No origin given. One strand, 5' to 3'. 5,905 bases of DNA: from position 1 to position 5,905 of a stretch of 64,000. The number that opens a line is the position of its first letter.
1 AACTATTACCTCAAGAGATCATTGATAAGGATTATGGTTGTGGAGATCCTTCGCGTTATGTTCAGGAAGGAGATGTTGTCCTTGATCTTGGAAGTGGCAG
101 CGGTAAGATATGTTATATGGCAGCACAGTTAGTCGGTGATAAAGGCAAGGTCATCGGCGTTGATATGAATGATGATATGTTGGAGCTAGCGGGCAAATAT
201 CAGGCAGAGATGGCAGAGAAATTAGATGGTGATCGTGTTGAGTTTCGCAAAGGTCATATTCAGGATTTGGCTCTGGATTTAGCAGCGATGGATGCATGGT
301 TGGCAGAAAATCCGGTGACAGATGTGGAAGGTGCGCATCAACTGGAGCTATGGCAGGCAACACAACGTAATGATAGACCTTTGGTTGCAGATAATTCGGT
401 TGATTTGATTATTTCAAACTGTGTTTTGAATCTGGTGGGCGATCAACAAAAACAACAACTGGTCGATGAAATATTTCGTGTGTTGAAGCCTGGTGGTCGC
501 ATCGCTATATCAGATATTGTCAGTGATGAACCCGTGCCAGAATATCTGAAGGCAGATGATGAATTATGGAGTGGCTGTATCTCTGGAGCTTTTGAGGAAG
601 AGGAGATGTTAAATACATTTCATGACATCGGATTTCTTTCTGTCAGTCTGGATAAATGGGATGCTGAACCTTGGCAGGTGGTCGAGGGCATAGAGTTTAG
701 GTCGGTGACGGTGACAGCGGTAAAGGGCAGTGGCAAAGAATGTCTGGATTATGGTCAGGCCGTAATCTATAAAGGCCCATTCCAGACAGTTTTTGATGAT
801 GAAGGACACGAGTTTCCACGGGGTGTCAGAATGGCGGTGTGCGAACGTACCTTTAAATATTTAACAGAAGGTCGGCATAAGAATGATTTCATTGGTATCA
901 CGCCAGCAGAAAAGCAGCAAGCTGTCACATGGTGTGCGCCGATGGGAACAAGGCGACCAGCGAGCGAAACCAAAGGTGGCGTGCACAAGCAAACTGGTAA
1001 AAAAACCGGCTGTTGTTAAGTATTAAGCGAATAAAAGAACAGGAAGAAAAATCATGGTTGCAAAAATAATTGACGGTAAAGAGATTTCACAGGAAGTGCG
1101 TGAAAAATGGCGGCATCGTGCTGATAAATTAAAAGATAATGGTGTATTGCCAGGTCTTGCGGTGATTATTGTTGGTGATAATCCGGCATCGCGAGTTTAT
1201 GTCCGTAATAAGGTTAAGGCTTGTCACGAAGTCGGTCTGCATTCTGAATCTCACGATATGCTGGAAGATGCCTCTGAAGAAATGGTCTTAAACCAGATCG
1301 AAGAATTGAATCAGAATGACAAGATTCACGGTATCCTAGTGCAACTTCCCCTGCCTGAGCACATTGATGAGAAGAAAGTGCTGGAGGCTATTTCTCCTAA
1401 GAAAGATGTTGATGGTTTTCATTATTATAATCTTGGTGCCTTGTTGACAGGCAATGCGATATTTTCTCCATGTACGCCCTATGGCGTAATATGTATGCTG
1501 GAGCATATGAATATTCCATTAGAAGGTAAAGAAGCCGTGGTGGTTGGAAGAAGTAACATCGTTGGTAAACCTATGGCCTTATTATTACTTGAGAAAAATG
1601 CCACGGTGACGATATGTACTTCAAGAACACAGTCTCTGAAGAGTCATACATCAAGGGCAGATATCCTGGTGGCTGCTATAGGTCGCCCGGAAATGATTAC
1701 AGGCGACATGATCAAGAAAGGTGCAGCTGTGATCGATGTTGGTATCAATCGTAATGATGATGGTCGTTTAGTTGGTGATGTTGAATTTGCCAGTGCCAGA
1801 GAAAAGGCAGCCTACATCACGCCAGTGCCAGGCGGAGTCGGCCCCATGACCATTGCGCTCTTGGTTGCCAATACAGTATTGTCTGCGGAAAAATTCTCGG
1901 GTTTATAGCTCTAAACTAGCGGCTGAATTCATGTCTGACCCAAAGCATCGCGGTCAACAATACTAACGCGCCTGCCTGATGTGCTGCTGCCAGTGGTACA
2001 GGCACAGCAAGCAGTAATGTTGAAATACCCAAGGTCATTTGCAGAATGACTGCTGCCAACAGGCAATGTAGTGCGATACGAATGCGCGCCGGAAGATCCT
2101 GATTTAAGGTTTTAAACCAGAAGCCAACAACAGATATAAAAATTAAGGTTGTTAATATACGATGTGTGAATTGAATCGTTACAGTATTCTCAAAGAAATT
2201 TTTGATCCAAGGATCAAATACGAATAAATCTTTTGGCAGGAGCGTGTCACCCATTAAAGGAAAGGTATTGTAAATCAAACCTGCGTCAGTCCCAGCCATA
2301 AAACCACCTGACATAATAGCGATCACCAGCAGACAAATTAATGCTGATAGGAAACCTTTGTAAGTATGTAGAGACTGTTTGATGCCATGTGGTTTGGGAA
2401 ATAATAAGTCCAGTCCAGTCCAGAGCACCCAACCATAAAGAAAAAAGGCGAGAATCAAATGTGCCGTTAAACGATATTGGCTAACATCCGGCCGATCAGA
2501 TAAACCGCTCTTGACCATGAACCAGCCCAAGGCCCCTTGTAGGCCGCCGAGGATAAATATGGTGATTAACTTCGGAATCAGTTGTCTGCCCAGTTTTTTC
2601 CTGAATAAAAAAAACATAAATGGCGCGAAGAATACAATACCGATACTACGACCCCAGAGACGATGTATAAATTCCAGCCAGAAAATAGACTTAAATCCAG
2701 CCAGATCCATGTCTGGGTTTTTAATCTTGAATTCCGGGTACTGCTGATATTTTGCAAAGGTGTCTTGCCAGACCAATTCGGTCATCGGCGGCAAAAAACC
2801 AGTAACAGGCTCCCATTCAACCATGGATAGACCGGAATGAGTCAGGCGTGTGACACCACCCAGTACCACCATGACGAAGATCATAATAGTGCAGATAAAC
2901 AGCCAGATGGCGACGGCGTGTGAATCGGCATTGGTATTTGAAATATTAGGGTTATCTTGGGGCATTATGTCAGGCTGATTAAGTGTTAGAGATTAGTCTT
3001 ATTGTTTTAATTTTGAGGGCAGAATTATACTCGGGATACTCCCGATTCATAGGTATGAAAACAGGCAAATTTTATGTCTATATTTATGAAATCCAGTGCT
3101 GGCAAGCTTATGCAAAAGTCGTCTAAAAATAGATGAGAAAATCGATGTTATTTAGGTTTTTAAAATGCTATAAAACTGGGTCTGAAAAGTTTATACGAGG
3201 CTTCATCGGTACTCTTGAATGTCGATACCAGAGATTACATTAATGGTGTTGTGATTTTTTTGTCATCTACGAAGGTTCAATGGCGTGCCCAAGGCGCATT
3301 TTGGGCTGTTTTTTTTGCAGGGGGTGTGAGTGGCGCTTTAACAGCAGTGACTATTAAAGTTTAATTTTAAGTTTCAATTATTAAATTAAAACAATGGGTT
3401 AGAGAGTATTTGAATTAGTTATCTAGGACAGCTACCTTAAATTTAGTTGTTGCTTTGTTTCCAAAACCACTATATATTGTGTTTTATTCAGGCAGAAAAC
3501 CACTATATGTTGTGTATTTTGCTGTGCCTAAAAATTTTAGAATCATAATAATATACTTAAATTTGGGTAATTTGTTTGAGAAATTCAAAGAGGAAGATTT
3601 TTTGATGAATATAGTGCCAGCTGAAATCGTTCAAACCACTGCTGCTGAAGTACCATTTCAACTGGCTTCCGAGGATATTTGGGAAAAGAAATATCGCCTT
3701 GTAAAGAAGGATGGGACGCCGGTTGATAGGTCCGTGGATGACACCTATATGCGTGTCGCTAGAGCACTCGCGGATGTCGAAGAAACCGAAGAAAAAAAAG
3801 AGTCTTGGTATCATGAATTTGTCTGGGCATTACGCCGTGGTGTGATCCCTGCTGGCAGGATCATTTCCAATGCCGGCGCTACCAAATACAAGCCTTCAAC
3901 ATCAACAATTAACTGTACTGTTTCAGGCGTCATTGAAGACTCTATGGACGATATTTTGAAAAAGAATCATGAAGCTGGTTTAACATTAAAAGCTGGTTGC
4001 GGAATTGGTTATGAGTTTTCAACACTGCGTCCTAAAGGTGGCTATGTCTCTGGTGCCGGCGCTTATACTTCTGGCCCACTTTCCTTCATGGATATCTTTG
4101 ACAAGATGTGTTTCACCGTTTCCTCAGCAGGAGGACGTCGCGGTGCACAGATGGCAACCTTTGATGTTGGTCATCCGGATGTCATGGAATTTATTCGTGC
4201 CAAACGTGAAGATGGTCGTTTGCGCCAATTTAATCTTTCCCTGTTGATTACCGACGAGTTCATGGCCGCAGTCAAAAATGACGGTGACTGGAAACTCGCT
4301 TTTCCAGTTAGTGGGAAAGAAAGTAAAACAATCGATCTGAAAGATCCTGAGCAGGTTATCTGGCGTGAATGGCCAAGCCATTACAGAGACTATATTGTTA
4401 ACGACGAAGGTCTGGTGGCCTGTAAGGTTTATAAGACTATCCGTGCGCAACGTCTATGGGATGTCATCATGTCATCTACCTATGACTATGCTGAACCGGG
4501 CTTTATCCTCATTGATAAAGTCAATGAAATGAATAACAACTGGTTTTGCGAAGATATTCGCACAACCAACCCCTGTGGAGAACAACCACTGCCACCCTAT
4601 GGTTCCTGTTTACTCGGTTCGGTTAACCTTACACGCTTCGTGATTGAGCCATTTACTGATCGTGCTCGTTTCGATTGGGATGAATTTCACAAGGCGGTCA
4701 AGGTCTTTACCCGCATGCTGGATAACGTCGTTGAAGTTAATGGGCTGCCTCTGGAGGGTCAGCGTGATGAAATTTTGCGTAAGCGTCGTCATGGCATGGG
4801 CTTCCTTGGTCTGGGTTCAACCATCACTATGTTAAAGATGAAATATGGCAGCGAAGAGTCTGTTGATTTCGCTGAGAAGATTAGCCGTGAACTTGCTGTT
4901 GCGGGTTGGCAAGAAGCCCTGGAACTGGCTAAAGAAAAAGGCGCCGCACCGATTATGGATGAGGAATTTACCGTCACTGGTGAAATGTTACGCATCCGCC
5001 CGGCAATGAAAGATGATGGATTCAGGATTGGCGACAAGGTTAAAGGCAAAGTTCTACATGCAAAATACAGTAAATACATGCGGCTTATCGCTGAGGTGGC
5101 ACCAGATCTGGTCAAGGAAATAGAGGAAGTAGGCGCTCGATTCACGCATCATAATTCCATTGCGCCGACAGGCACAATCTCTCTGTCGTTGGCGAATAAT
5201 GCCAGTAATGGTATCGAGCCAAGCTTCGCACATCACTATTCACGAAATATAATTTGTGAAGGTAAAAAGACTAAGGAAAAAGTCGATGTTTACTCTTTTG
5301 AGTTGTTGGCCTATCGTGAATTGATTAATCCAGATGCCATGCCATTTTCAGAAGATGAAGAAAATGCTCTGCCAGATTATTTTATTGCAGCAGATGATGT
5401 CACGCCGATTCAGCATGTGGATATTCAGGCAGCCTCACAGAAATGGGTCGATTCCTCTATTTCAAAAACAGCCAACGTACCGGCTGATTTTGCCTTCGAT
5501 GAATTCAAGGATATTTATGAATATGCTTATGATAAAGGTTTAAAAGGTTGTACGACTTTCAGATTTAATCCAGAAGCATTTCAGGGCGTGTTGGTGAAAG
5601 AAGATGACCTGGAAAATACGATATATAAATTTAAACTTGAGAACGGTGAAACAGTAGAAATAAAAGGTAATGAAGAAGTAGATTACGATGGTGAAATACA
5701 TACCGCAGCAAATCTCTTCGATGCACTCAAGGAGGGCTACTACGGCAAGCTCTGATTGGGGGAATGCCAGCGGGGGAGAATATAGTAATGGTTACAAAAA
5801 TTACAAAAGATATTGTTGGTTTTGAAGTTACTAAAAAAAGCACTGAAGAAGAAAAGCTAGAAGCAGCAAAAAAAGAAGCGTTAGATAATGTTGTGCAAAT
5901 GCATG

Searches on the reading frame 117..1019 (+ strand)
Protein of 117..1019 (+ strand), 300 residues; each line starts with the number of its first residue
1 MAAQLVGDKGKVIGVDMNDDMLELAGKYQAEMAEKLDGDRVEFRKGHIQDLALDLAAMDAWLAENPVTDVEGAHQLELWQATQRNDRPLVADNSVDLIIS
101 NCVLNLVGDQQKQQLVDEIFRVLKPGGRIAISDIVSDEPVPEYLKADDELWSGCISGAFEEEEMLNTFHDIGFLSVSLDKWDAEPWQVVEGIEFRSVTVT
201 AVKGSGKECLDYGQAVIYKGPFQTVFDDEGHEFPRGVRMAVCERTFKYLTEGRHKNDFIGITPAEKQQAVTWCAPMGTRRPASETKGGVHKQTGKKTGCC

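Call 18: search_protein_families(library=ncbifam, proteins=[window:117-1019:+], max_evalue=0.00001)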
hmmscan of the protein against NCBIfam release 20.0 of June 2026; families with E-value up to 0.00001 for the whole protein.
window:117-1019:+ (300 aa): 12 families
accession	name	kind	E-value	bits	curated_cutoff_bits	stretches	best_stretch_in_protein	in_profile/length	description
NF040538.1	methyl_ArsM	equivalog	2.5e-73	247.3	500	1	2-240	79-319/356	arsinothricin biosynthesis methyltransferase ArsM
NF008823.0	PRK11873.1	subfamily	2.4e-44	151.9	263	2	90-182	142-232/272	arsenite methyltransferase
NF038099.1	AsSugarArsM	exception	8.8e-31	107.3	400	1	90-256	130-305/321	arsenosugar biosynthesis arsenite methyltransferase ArsM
NF041537.1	ArsM_AhpD_UU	exception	5.9e-25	87.8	510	1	86-178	138-227/345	arsenite methyltransferase/AhpD domain selenoprotein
NF041536.1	ArsM_DUF2284_UU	exception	1e-20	73.6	575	1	90-178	141-227/459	arsenite methyltransferase/DUF2284 domain selenoprotein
NF047649.1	MTase_UXPK_star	exception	3.7e-20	72.1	460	1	90-181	142-231/283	methyltransferase/UXPK-star double selenoprotein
NF040539.1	AST_met_ArsM_2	exception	2.4e-18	66.9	240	1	91-177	125-209/262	putative arsinothricin biosynthesis methyltransferase ArsM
NF045667.1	MTase_DVU1556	equivalog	1.2e-15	57.6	155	1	78-174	68-161/213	DVU_1556 family methyltransferase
NF043040.1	corrin_prot_MT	hypoth_equivalog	1.3e-08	34.5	180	0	69-137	85-153/216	corrinoid protein-associated methyltransferase CpaM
NF001244.0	PRK00216.1-5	equivalog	6.5e-08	32.2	216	0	3-59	67-120/236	bifunctional demethylmenaquinone methyltransferase/2-methoxy-6-polyprenyl-1,4-benzoquinol methylase UbiE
NF052510.1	methyltran_MpqE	exception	8.5e-08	31.9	335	0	89-133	111-153/234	methyl-plastoquinone biosynthesis methyltransferase MpqE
TIGR01934.1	MenG_MenH_UbiE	subfamily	4.9e-06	26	158.35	0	90-136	102-146/223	ubiquinone/menaquinone biosynthesis methyltransferase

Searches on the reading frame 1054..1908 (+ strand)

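Call 18: search_protein_families(library=ncbifam, proteins=[window:1054-1908:+], max_evalue=0.00001)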
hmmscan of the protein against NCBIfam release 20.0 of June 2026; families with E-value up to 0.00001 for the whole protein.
window:1054-1908:+ (284 aa): 30 families (the best 25 are shown)
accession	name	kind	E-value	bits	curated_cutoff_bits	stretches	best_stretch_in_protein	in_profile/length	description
NF010786.0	PRK14189.1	subfamily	6.5e-139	461.9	421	1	1-281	1-281/285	bifunctional methylenetetrahydrofolate dehydrogenase/methenyltetrahydrofolate cyclohydrolase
NF008058.0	PRK10792.1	equivalog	1.8e-117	391.4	355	1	1-281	1-282/285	bifunctional methylenetetrahydrofolate dehydrogenase/methenyltetrahydrofolate cyclohydrolase FolD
NF010785.0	PRK14188.1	subfamily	4.6e-115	383.6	396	1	2-283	2-291/297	bifunctional methylenetetrahydrofolate dehydrogenase/methenyltetrahydrofolate cyclohydrolase FolD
NF010787.0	PRK14191.1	equivalog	1.5e-114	381.9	423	1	4-280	2-279/285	bifunctional methylenetetrahydrofolate dehydrogenase/methenyltetrahydrofolate cyclohydrolase FolD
NF010776.0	PRK14179.1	equivalog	3.2e-114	380.9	445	1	3-280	2-280/284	bifunctional methylenetetrahydrofolate dehydrogenase/methenyltetrahydrofolate cyclohydrolase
NF010780.0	PRK14183.1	equivalog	4e-113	377.4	480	1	4-281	2-280/283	bifunctional 5,10-methylene-tetrahydrofolate dehydrogenase/ 5,10-methylene-tetrahydrofolate cyclohydrolase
NF010783.0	PRK14186.1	equivalog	2.4e-108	361.8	333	1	3-280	2-284/297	bifunctional methylenetetrahydrofolate dehydrogenase/methenyltetrahydrofolate cyclohydrolase FolD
NF010773.0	PRK14176.1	equivalog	2.6e-107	358.5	437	1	3-280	8-285/287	bifunctional 5,10-methylene-tetrahydrofolate dehydrogenase/ 5,10-methylene-tetrahydrofolate cyclohydrolase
NF010764.0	PRK14167.1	subfamily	4.1e-107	357.8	477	1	3-279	2-287/297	bifunctional 5,10-methylene-tetrahydrofolate dehydrogenase/ 5,10-methylene-tetrahydrofolate cyclohydrolase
NF010781.0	PRK14184.1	equivalog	8.2e-106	353.3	438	1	4-278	2-280/286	bifunctional 5,10-methylene-tetrahydrofolate dehydrogenase/ 5,10-methylene-tetrahydrofolate cyclohydrolase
NF010771.0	PRK14174.1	equivalog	7.9e-105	350.2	530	1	4-283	2-294/295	bifunctional 5,10-methylene-tetrahydrofolate dehydrogenase/ 5,10-methylene-tetrahydrofolate cyclohydrolase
NF010790.0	PRK14194.1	equivalog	8.6e-104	346.9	508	1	2-279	3-283/301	bifunctional methylenetetrahydrofolate dehydrogenase/methenyltetrahydrofolate cyclohydrolase FolD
NF010775.0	PRK14178.1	equivalog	5.2e-102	340.8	465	1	5-279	2-272/279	bifunctional methylenetetrahydrofolate dehydrogenase/methenyltetrahydrofolate cyclohydrolase FolD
NF010779.0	PRK14182.1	equivalog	8.4e-102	340.1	537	1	4-279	2-278/282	bifunctional 5,10-methylene-tetrahydrofolate dehydrogenase/ 5,10-methylene-tetrahydrofolate cyclohydrolase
NF010772.0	PRK14175.1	equivalog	7.8e-101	337.1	459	1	1-279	1-279/286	bifunctional methylenetetrahydrofolate dehydrogenase/methenyltetrahydrofolate cyclohydrolase FolD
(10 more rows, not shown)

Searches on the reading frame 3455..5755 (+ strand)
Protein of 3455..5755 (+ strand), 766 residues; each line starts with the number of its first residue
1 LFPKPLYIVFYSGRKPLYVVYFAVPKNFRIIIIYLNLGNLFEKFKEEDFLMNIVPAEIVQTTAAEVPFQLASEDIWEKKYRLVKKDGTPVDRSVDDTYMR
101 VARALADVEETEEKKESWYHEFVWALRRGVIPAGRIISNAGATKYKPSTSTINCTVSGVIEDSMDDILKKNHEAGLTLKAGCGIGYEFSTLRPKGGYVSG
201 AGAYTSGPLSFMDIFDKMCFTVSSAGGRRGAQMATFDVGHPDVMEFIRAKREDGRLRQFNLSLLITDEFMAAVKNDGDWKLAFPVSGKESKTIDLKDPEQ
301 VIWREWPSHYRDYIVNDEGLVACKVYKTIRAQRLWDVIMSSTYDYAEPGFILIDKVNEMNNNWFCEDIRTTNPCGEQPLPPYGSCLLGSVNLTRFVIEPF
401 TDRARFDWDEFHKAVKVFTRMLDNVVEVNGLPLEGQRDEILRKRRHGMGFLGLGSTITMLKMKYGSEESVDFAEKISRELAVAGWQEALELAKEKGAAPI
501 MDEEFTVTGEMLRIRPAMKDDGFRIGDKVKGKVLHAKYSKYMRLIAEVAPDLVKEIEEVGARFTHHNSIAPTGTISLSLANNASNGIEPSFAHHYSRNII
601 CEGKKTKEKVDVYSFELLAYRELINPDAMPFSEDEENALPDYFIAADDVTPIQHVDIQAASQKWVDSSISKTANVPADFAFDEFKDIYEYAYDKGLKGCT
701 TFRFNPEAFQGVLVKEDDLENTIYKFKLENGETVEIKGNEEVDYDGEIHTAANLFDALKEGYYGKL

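Call 18: search_protein_families(library=ncbifam, proteins=[window:3455-5755:+], max_evalue=0.00001)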
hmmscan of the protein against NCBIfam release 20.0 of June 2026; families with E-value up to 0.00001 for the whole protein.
window:3455-5755:+ (766 aa): 21 families
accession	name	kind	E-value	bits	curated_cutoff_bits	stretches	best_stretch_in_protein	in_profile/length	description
TIGR02504.1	NrdJ_Z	equivalog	2.1e-170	568.2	399.95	1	74-710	3-604/606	adenosylcobalamin-dependent ribonucleoside-diphosphate reductase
NF006417.0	PRK08665.1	equivalog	6.3e-115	385.1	961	1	65-716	9-577/759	vitamin B12-dependent ribonucleotide reductase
NF005401.0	PRK06948.1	subfamily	5.2e-114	382.1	906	3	325-510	243-430/604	ribonucleotide reductase-like protein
NF005991.0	PRK08115.1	equivalog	3.1e-96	323.2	854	2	258-706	368-771/858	vitamin B12-dependent ribonucleotide reductase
NF005010.0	PRK06406.1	subfamily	1.7e-89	301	1125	3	323-500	385-557/771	vitamin B12-dependent ribonucleotide reductase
TIGR02506.1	NrdE_NrdA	equivalog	6.4e-75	252.8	341.05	1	78-697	9-608/616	ribonucleoside-diphosphate reductase subunit alpha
NF005122.0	PRK06556.1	equivalog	6.9e-64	216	859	3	321-594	314-573/960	vitamin B12-dependent ribonucleotide reductase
NF006207.0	PRK08332.1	equivalog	7.1e-52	176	2400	2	372-706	1240-1556/1684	vitamin B12-dependent ribonucleotide reductase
NF005736.0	PRK07562.1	equivalog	4.2e-48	163.7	1737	2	260-592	398-695/1222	vitamin B12-dependent ribonucleotide reductase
NF005544.0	PRK07207.1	equivalog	1.9e-47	161.7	965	1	97-700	323-906/965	ribonucleoside-diphosphate reductase subunit alpha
NF006577.0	PRK09102.1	equivalog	6.3e-46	156.8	620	2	92-296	42-238/604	ribonucleoside-diphosphate reductase subunit alpha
NF005101.0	PRK06539.1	equivalog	1.3e-45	155.7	988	1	96-704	175-760/822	ribonucleoside-diphosphate reductase subunit alpha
NF006279.0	PRK08447.1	equivalog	1.3e-40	139.6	1082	2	78-376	147-428/789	ribonucleoside-diphosphate reductase subunit alpha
NF006665.0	PRK09209.1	equivalog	2.5e-38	131.9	1057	2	96-376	183-459/761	ribonucleoside-diphosphate reductase subunit alpha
NF009029.0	PRK12365.1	equivalog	4.1e-35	121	1350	1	97-702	405-991/1046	ribonucleoside-diphosphate reductase subunit alpha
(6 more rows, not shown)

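Call 26: find_related_loci(query=window:3455-5755:+, collection=genome_contigs, flank=10000)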
Query window:3455-5755:+ (766 aa) in genome_contigs; peptide patterns used: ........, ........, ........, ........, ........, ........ (x = any residue, [..] = any of these).
600 stretches matched a pattern (row limit reached: there are more); 599 encode a relative of the query (tblastn E <= 1e-3); the best 80 are kept; 80 distinct loci.
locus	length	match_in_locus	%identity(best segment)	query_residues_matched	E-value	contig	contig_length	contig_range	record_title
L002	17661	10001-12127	76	58-766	0e+0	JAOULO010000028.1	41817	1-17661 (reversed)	MAG: Gammaproteobacteria bacterium isolate 8_1_Jan_SF_Bin82 8_1_Jan_SF_Bin82_scaffold_353_c1, whole genome shotgun seque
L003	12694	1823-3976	75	52-766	0e+0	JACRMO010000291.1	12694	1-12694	MAG: Gammaproteobacteria bacterium isolate NC_groundwater_1909_Pr3_S2p5_61_7 SR2-18-S2p5_coassembly_scaffold_336841, who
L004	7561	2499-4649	77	50-766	0e+0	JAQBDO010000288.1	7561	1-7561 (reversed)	MAG: Gammaproteobacteria bacterium isolate MAG_413_bin-07 413_bin-07_ctg-288, whole genome shotgun sequence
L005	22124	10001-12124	78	59-766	0e+0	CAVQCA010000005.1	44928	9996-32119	MAG: uncultured Gammaproteobacteria bacterium isolate MFD02923.bin.2.38 genome assembly, contig: contig_11876, whole gen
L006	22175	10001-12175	75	43-766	0e+0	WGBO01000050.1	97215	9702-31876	MAG: Gammaproteobacteria bacterium isolate S144_26 k151_393070, whole genome shotgun sequence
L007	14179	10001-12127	75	59-766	0e+0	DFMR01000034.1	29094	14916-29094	MAG TPA_asm: Proteobacteria bacterium UBA3588 UBA3588_contig_934, whole genome shotgun sequence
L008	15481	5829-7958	77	57-766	0e+0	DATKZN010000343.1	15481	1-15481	MAG TPA_asm: Gammaproteobacteria bacterium isolate SMAG_U14246 k141_3301183, whole genome shotgun sequence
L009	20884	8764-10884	77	59-766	0e+0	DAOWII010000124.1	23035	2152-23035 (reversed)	MAG TPA_asm: Chromatiales bacterium isolate CSMAG_2039 CSMAG_2039_k141_2837902_length_23035_cov_10.0348, whole genome sh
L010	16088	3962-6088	76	59-766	0e+0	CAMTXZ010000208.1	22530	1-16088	MAG: uncultured Chromatiaceae bacterium isolate G02_MAG_00001 genome assembly, contig: G02_MAG_00001_000000000231, whole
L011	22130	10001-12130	76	58-766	0e+0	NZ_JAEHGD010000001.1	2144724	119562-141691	Methane-oxidizing endosymbiont of Gigantopelta aegis strain Gae_MOB scaffold1_size2144724, whole genome shotgun sequence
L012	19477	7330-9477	75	51-765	0e+0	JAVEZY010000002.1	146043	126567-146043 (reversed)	MAG: Gammaproteobacteria bacterium isolate BF4_77 NODE_246_length_146043_cov_25.090209_Biofilm4, whole genome shotgun se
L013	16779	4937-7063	75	59-766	0e+0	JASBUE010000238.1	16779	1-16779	MAG: Candidatus Tenderia sp. isolate BWSM_60 k141_2181836, whole genome shotgun sequence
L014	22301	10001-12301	71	6-766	0e+0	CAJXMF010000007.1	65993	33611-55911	MAG TPA_asm: uncultured Methylococcaceae bacterium isolate SRR4023290_bin.21_MetaBAT_v2.12.1_MAG genome assembly, contig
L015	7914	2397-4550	73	48-766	0e+0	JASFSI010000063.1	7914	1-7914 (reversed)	MAG: Lysobacterales bacterium isolate D1103S02metaG_Bin_122 D1103S02metaG_FD_scaffold_2373_c1, whole genome shotgun sequ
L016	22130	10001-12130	76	57-766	0e+0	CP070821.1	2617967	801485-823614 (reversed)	MAG: Gammaproteobacteria bacterium isolate bin114 chromosome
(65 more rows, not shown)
